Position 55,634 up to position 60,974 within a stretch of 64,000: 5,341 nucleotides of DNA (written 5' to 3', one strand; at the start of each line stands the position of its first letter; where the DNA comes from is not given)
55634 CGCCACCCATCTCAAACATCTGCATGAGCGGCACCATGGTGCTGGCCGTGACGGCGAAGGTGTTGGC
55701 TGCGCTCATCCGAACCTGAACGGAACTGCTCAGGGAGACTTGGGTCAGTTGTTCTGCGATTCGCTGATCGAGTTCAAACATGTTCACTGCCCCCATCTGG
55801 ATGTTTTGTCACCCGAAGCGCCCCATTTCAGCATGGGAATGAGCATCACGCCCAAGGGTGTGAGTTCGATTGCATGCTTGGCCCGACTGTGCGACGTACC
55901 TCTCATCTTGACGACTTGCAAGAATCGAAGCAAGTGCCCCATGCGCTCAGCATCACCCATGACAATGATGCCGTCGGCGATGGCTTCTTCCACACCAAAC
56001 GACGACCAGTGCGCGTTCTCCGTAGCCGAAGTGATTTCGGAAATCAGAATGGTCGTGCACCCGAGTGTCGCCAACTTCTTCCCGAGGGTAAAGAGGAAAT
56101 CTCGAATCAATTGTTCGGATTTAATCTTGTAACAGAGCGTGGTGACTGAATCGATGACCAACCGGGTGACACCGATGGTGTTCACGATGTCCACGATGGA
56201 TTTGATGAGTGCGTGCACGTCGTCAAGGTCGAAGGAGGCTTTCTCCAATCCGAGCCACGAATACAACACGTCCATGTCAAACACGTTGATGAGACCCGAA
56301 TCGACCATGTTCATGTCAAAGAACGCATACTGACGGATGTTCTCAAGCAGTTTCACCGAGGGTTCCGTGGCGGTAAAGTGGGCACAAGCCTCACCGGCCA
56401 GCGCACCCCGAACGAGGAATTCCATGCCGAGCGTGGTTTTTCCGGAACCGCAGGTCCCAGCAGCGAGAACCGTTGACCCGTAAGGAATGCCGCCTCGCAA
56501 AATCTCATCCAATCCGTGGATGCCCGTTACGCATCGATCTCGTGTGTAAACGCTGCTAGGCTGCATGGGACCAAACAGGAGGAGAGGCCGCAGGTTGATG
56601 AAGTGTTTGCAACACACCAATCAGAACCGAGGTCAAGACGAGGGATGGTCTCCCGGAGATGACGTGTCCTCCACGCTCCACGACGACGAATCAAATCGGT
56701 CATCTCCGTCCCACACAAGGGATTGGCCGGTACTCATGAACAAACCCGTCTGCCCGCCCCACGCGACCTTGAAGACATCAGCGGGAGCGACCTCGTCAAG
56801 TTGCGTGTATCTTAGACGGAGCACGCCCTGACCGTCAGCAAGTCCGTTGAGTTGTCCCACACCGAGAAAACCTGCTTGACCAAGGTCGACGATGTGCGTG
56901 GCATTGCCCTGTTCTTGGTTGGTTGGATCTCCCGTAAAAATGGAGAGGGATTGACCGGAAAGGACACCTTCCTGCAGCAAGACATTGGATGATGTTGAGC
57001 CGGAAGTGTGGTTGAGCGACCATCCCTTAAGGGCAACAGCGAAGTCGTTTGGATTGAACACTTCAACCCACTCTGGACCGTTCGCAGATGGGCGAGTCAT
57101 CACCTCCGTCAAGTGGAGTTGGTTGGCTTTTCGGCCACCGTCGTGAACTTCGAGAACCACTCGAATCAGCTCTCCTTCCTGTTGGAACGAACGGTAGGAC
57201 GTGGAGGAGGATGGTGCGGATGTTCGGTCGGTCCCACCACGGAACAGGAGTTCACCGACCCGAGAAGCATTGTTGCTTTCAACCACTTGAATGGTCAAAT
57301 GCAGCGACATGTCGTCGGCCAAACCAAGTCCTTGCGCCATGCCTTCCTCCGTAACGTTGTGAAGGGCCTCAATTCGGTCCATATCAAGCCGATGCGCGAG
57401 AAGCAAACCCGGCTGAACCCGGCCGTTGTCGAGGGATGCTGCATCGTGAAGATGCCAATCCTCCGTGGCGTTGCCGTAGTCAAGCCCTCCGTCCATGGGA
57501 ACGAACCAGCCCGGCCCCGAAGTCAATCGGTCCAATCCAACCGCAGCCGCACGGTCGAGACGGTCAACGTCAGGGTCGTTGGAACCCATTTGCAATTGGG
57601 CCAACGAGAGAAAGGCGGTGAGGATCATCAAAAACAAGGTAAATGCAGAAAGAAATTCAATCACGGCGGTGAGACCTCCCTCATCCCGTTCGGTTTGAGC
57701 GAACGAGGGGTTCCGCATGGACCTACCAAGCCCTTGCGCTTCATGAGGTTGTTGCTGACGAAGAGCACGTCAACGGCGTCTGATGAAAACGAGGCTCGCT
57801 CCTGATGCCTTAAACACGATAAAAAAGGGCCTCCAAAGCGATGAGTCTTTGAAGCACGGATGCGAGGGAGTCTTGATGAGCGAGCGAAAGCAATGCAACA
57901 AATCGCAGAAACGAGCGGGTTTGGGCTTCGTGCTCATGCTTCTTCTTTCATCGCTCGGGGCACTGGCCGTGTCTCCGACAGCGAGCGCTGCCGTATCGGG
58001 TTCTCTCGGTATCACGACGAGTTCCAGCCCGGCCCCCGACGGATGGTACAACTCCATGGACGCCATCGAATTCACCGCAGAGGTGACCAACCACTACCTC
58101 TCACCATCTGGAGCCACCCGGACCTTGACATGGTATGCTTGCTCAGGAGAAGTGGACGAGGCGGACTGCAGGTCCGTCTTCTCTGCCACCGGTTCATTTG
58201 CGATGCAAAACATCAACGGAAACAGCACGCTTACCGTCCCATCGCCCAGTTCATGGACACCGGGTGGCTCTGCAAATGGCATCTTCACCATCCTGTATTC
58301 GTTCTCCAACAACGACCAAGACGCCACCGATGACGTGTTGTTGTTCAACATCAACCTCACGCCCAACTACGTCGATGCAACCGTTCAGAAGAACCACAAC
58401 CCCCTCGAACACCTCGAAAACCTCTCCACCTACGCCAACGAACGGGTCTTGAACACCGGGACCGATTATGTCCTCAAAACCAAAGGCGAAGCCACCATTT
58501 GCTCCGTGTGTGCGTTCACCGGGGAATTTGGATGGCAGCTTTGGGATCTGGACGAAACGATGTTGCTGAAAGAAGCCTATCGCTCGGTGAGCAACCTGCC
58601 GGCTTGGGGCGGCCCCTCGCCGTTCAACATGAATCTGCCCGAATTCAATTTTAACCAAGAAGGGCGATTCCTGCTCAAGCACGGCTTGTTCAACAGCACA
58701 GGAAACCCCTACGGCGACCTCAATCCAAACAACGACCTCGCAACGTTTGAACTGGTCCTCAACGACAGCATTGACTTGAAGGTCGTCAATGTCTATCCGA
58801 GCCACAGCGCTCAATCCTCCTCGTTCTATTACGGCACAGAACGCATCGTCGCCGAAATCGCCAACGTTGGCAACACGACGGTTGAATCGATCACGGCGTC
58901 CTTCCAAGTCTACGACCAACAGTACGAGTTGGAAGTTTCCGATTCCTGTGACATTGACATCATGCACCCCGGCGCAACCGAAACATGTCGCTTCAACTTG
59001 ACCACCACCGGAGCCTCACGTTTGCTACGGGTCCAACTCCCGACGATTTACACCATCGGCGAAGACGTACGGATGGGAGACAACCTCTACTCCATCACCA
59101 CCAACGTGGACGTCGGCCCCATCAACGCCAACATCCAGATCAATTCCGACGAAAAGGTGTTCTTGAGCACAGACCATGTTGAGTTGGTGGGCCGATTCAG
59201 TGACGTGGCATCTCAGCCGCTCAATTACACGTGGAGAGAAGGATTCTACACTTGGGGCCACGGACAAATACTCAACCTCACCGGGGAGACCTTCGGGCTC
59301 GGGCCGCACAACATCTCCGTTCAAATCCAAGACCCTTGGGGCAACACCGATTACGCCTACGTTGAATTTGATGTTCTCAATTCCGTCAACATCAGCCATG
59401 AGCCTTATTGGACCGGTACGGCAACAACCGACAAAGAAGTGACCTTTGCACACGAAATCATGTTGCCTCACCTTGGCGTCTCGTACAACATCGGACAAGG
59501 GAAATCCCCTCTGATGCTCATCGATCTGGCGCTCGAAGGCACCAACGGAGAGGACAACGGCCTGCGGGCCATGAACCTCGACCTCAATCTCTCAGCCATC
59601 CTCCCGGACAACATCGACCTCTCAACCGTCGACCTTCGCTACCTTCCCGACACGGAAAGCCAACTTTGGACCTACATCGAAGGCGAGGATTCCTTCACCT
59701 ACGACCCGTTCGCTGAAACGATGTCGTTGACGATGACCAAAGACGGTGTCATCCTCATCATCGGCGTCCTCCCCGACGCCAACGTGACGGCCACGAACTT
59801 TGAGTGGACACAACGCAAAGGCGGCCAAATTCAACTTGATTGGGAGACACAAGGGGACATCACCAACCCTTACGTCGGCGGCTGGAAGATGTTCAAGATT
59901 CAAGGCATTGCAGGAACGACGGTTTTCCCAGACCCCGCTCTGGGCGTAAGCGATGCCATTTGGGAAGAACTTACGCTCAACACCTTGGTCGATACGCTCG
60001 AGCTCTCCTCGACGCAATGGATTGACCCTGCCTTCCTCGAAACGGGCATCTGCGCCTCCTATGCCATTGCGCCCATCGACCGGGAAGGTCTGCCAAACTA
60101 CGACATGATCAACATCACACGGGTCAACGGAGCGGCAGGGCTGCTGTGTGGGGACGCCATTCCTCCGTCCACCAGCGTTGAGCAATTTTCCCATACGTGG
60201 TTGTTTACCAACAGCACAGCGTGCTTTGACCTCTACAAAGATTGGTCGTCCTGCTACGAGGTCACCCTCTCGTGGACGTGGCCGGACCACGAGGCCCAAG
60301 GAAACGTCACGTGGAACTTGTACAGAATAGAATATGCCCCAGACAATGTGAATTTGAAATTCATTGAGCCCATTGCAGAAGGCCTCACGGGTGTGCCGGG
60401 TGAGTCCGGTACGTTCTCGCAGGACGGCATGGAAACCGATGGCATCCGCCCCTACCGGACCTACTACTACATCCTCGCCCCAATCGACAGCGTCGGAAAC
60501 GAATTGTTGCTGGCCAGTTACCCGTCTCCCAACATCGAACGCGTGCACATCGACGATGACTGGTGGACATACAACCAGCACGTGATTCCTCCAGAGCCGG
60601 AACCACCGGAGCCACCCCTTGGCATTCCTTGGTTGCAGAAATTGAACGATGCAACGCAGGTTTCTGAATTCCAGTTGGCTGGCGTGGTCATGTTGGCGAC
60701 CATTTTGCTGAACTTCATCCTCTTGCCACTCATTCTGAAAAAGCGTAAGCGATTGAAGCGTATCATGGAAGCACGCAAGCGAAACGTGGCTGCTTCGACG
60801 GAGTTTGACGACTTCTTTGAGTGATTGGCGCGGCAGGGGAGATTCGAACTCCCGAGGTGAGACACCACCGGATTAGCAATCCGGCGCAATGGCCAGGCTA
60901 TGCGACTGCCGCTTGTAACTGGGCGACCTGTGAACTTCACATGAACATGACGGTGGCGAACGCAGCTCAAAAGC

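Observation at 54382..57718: Candidate novel module: a TadE/pseudopilin-like LTD protein plus a triad of KaiC/RecA-like paralogues (one active, two with eroded P-loops)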

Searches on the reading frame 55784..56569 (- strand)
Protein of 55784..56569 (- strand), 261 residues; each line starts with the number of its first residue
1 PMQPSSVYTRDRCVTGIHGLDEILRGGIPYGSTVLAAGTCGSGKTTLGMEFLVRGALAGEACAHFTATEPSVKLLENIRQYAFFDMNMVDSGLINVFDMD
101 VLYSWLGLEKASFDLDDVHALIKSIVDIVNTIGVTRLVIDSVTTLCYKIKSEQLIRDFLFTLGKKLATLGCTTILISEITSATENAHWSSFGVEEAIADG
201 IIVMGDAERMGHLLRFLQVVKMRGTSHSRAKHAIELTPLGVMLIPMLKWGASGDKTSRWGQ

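Call 3: search_protein_families(library=pfam, proteins=[window:55784-56569:-], max_evalue=1)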
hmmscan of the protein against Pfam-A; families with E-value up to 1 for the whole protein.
window:55784-56569:- (261 aa): 7 families
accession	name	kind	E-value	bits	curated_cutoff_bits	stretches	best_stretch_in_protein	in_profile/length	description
PF06745.19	ATPase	-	1.5e-52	178.7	26.6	1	15-245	3-228/231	KaiC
PF13481.12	AAA_25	-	0.0084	16.2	27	1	18-60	20-61/195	AAA domain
PF00154.27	RecA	-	0.02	14.8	27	1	14-67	34-88/262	recA bacterial DNA recombination protein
PF05625.17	PAXNEB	-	0.066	12.7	28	1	13-35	19-41/366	PAXNEB protein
PF03796.21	DnaB_C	-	0.12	12.1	27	1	15-104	4-94/255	DnaB-like helicase C terminal domain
PF23442.1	DUF7125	-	0.17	11.5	29.1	1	12-42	3-33/207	Family of unknown function (DUF7125)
PF08423.17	Rad51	-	0.34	10.6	22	1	14-58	9-53/244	Rad51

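Call 4: search_protein_families(library=ncbifam, proteins=[window:55784-56569:-], max_evalue=1)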
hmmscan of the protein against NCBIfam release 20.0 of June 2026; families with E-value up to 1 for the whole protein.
window:55784-56569:- (261 aa): 18 families
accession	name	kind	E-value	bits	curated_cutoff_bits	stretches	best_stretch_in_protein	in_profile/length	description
NF006799.0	PRK09302.1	equivalog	6.4e-38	130.6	408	1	11-246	11-241/515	circadian clock protein KaiC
TIGR03877.1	thermo_KaiC_1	hypoth_equivalog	9.2e-38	130.1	307.25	1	12-244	3-233/238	KaiC domain-containing protein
TIGR03880.1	KaiC_arch_3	hypoth_equivalog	1.9e-32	112.6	249.45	1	16-242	1-216/224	KaiC domain-containing protein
TIGR03881.1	KaiC_arch_4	hypoth_equivalog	7.7e-32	110.8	247.8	1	12-239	2-223/231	KaiC domain-containing protein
TIGR02655.1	circ_KaiC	equivalog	8.1e-28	97.3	546.25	1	13-246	3-231/484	circadian clock protein KaiC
NF004723.0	PRK06067.1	subfamily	5.3e-15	55.6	194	1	15-246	18-238/243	flagellar accessory protein FlaH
TIGR03878.1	thermo_KaiC_2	hypoth_equivalog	3.9e-11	42.8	232.2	1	26-242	31-252/259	KaiC domain-containing protein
NF052589.1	ArlH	equivalog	1.1e-08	35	215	1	20-226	9-204/229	archaellum protein ArlH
NF006320.0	PRK08533.1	equivalog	6.7e-05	22.6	215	1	20-177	13-160/230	flagellar accessory protein FlaH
NF006861.0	PRK09361.1-1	equivalog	7.2e-05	22.4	278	1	13-149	5-128/235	DNA repair and recombination protein RadB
TIGR02237.1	recomb_radB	equivalog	0.00029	20.8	172.4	1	20-169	1-132/210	DNA repair and recombination protein RadB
TIGR00416.1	sms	equivalog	0.00038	19.3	403.05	1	11-73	74-135/454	DNA repair protein RadA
TIGR03600.1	phage_DnaB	exception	0.002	17.2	498.65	1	15-98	179-263/421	phage replicative helicase, DnaB family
NF004629.0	PRK05973.1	equivalog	0.0029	16.7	156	1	28-81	61-114/237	DNA helicase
NF003301.0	PRK04301.1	equivalog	0.0038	16.5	259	1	12-57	82-127/316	DNA repair and recombination protein RadA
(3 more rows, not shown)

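Call 28: search_solved_structures(query=window:55784-56569:-, max_evalue=0.001)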
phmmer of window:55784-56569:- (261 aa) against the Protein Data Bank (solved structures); distinct sequences matched with E-value up to 0.001: 48.
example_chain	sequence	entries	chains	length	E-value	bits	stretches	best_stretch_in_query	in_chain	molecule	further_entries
8zn5_B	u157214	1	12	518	8e-41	143.3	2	11-246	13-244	KaiC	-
7s65_A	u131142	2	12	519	4.3e-40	140.9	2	14-246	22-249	Circadian clock protein kinase KaiC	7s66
7x1z_A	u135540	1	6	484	1.6e-39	139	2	15-246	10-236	Circadian clock oscillator protein KaiC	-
3s1a_A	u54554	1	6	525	1.9e-39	138.8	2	14-246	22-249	Circadian clock protein kinase kaiC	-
9ofh_A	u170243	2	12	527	1.9e-39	138.7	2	14-246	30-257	Circadian clock oscillator protein KaiC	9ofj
3k0f_A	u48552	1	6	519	2.1e-39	138.6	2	14-246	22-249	Circadian clock protein kinase KaiC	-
3jzm_A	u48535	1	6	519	2.1e-39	138.6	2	14-246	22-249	Circadian clock protein kinase kaiC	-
7x1y_A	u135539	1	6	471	2.3e-39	138.5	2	15-246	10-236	Circadian clock oscillator protein KaiC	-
7dye_A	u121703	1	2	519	2.9e-39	138.2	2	14-246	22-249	Circadian clock protein kinase KaiC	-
3k09_A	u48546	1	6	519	4.1e-39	137.7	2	14-246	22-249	Circadian clock protein kinase kaiC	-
4dug_A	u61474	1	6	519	6.7e-39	137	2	14-246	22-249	Circadian clock protein kinase kaiC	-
3k0e_A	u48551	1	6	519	7.4e-39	136.8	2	14-246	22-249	Circadian clock protein kinase KaiC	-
7dyk_A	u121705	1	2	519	7.5e-39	136.8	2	14-246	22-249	Circadian clock protein kinase KaiC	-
1u9i_A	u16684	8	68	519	7.6e-39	136.8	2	14-246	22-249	KaiC | Circadian clock protein kinase kaiC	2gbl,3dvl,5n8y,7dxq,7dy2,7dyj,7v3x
7wdc_A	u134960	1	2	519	7.8e-39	136.8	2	14-246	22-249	Circadian clock protein kinase KaiC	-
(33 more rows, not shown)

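Call 95: search_protein_families(library=padloc, proteins=[window:55784-56566:-], max_evalue=0.01)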
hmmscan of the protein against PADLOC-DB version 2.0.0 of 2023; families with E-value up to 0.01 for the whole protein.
window:55784-56566:- (260 aa): 1 family
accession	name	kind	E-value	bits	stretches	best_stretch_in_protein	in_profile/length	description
PDLC04140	mad8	-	2.6e-05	21.9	1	65-182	135-237/314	mads_8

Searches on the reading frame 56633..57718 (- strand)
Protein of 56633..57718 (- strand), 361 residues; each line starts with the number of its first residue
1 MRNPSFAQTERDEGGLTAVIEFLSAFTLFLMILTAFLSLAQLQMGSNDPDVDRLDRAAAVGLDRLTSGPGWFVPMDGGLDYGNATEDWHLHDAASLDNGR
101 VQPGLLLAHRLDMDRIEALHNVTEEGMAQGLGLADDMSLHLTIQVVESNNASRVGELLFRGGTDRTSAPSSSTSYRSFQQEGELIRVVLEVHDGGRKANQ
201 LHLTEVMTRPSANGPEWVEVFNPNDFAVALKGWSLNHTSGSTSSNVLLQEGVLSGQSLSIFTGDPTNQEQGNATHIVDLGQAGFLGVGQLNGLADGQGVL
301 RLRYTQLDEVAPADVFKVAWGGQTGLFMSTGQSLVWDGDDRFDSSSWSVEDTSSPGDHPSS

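Call 3: search_protein_families(library=pfam, proteins=[window:56633-57718:-], max_evalue=1)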
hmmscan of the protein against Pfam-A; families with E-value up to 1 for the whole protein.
window:56633-57718:- (361 aa): 1 family
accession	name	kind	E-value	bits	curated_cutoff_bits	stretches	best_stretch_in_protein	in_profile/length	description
PF00932.25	LTD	-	5.2e-09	36.9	34.3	1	198-275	5-83/109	Lamin Tail Domain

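Call 4: search_protein_families(library=ncbifam, proteins=[window:56633-57718:-], max_evalue=1)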
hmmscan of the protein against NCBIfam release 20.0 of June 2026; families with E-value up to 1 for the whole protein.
window:56633-57718:- (361 aa): 0 families

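Call 8: find_homologous_proteins(query=window:56633-57718:-)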
Query window:56633-57718:- (361 aa): 313 proteins with E <= 0.001 among 8000 candidates; the best 120 are listed.
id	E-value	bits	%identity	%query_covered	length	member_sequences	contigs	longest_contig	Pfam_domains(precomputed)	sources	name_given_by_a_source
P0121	9.1e-236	800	99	100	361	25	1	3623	PF00932.26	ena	-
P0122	2.0e-215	733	90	100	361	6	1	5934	PF00932.26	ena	-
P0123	2.3e-196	670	87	94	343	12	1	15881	PF00932.26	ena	-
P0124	2.8e-183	627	76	100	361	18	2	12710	PF00932.26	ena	-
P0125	2.0e-182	624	77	99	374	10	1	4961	PF00932.26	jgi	jgi:hypothetical protein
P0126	2.2e-182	624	77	99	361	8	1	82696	PF00932.26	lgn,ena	-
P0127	1.6e-180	618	77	99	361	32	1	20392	PF00932.26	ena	-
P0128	1.7e-180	618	77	100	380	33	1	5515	PF00932.26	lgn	-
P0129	6.9e-180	616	77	99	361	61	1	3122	PF00932.26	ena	-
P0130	2.4e-179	614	77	99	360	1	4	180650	PF00932.26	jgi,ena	jgi:hypothetical protein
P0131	2.5e-179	614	77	98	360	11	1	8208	PF00932.26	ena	-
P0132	7.6e-179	612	76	99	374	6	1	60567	PF00932.26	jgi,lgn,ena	jgi:hypothetical protein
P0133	7.9e-179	612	76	100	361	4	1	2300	PF00932.26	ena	-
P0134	2.5e-178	611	76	100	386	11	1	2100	PF00932.26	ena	-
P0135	8.3e-178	609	76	100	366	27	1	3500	PF00932.26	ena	-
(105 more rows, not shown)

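Call 44: search_protein_families(library=pfam, proteins=[window:56633-57583:-], max_evalue=10)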
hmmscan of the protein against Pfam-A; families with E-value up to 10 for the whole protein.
window:56633-57583:- (316 aa): 1 family
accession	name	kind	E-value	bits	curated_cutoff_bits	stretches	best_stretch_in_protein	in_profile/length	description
PF00932.25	LTD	-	4e-09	37.3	34.3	1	153-230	5-83/109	Lamin Tail Domain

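Call 57: predict_structure(alignment_id=A2)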
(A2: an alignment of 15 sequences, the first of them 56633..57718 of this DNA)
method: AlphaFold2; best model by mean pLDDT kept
length: 361 residues; sequences in the alignment: 15
mean_pLDDT: 71.8   pTM: 0.68
mean pLDDT of the five models: 71.8, 65.2, 64.4, 61.2, 56.7
residues with pLDDT >= 90: 111; 70-90: 92; 50-70: 79; < 50: 79
segments of 3 or more residues with pLDDT < 50: 1-12, 285-296, 306-338, 340-361
pLDDT, mean of each block of 10 residues (from residue 1): 40 64 87 80 58 87 93 88 92 91 93 95 92 91 95 92 86 95 95 79 62 65 85 65 67 85 65 69 48 48 45 34 32 41 42 41 32
secondary structure, 60 per line:
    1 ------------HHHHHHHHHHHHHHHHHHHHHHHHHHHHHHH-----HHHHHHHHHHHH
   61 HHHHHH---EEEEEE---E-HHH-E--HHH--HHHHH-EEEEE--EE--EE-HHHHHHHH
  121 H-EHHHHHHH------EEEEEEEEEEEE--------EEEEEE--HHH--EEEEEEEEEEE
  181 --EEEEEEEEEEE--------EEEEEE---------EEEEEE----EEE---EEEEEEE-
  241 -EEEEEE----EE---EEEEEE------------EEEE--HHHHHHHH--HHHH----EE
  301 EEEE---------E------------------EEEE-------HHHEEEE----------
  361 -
elements in order: H13-43 H49-66 E70-75 H93-97 E99-103 H113-121 H124-130 E137-148 E157-162 E170-180 E183-193 E202-207 E217-222 E227-229 E233-239 E242-247 E257-262 E275-278 H281-288 H291-294 E299-304 E333-336 E347-350

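Call 61: fold_search(model_id=the predicted structure, library=pdb)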
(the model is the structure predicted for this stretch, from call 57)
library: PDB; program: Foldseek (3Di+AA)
matches with E <= 10: 554; with E <= 0.001: 0
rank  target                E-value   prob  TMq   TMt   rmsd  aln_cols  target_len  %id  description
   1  3jt0_A                1.3e-03  1.00  0.22  0.62   5.4       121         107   15  Crystal Structure of the C-terminal fragment (426-558) Lamin-B1 from Homo sapiens, Northeast Structural Genomics Conso (released 2009-09-22)
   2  3umn_A                1.4e-03  1.00  0.21  0.56  11.3       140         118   14  Crystal Structure of Lamin-B1 (released 2011-11-30)
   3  3umn_B                1.6e-03  1.00  0.21  0.57  10.0       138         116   14  Crystal Structure of Lamin-B1 (released 2011-11-30)
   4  3jt0_B                2.5e-03  1.00  0.22  0.62   5.4       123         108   13  Crystal Structure of the C-terminal fragment (426-558) Lamin-B1 from Homo sapiens, Northeast Structural Genomics Conso (released 2009-09-22)
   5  2kpw_MODEL_1_A        2.6e-03  1.00  0.21  0.54   5.7       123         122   13  NMR solution structure of Lamin-B1 protein from Homo sapiens: Northeast Structural Genomics Consortium MEGA ta (released 2009-11-10)
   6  7yvd_C                5.2e-03  1.00  0.21  0.49  12.4       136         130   12  The crystal structure of the progerin C-terminal peptide and the Ig-like domain of lamin A/C (released 2023-08-30)
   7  7crg_A                8.3e-03  1.00  0.21  0.51  12.5       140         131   11  Beta-strand-mediated dimeric formation of the extended Ig-like domains of human lamin A/C (released 2021-08-25)
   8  1ifr                  8.8e-03  1.00  0.21  0.58   4.7       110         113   12  Structure of Lamin A/C Globular Domain (released 2002-07-17)
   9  7crg_B                9.9e-03  0.99  0.20  0.48  12.5       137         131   11  Beta-strand-mediated dimeric formation of the extended Ig-like domains of human lamin A/C (released 2021-08-25)
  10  6rpr_B                1.2e-02  1.00  0.21  0.56   9.6       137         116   10  LEM domain of Emerin mutant T43I in complex with BAF dimer and the Igfold of the lamin A/C (released 2020-03-04)
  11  6ghd_B                1.2e-02  0.99  0.20  0.51  10.4       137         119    9  Structural analysis of the ternary complex between lamin A/C, BAF and emerin identifies an interface disrupted in auto (released 2018-08-08)
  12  6ghd_F                1.4e-02  0.99  0.21  0.54  11.1       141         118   10  Structural analysis of the ternary complex between lamin A/C, BAF and emerin identifies an interface disrupted in auto (released 2018-08-08)
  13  1ufg_MODEL_1_A        2.5e-02  0.84  0.20  0.42  14.4       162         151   11  Solution structure of immunoglobulin like domain of mouse nuclear lamin (released 2004-06-22)
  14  8bz6_B                5.0e-02  0.03  0.08  0.06  23.1       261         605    9  Crystal structure of the L. monocytogenes RmlT in complex with UDP-glucose (released 2023-12-27)
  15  5mho_B                7.5e-02  0.23  0.13  0.08  12.4       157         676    6  FXIIIa in complex with the inhibitor ZED2369 (released 2017-12-20)
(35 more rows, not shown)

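Call 95: search_protein_families(library=padloc, proteins=[window:56633-57718:-], max_evalue=0.01)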
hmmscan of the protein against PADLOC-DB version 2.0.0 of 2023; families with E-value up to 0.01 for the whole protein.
window:56633-57718:- (361 aa): 0 families

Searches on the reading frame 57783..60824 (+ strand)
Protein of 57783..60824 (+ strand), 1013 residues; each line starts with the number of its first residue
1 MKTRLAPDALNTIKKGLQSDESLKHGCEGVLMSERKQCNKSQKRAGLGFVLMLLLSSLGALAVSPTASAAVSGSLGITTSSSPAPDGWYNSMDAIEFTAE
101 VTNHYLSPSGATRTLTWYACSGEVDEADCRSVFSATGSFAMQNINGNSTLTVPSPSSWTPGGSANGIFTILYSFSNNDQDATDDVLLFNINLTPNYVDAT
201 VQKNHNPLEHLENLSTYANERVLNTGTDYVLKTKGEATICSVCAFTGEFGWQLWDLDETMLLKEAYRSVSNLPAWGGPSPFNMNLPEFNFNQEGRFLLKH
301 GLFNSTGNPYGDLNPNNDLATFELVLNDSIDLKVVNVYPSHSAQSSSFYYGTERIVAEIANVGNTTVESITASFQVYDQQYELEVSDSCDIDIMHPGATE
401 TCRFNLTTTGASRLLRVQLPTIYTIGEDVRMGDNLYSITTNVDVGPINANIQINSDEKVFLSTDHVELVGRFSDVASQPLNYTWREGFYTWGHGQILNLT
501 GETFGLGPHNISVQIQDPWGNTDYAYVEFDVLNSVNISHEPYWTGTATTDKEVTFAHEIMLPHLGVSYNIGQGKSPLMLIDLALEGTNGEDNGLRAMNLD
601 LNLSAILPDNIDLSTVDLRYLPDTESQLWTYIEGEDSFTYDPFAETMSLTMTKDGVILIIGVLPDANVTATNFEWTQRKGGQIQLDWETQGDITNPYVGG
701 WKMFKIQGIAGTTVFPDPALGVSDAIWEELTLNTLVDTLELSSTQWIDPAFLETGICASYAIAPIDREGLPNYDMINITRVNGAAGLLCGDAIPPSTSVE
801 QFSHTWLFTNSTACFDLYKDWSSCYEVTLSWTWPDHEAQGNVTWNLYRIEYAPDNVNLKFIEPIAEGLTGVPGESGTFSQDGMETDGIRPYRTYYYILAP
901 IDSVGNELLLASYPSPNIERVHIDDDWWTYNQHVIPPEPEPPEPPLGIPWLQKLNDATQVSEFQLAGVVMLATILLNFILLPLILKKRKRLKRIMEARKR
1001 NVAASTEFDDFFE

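Call 3: search_protein_families(library=pfam, proteins=[window:57783-60824:+], max_evalue=1)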
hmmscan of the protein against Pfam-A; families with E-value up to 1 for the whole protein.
window:57783-60824:+ (1013 aa): 1 family
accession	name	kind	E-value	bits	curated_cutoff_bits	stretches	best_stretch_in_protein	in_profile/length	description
PF07705.17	CARDB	-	0.0011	19.6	22.7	1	331-409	3-72/101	CARDB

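Call 4: search_protein_families(library=ncbifam, proteins=[window:57783-60824:+], max_evalue=1)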
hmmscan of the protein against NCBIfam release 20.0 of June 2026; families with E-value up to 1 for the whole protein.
window:57783-60824:+ (1013 aa): 0 families
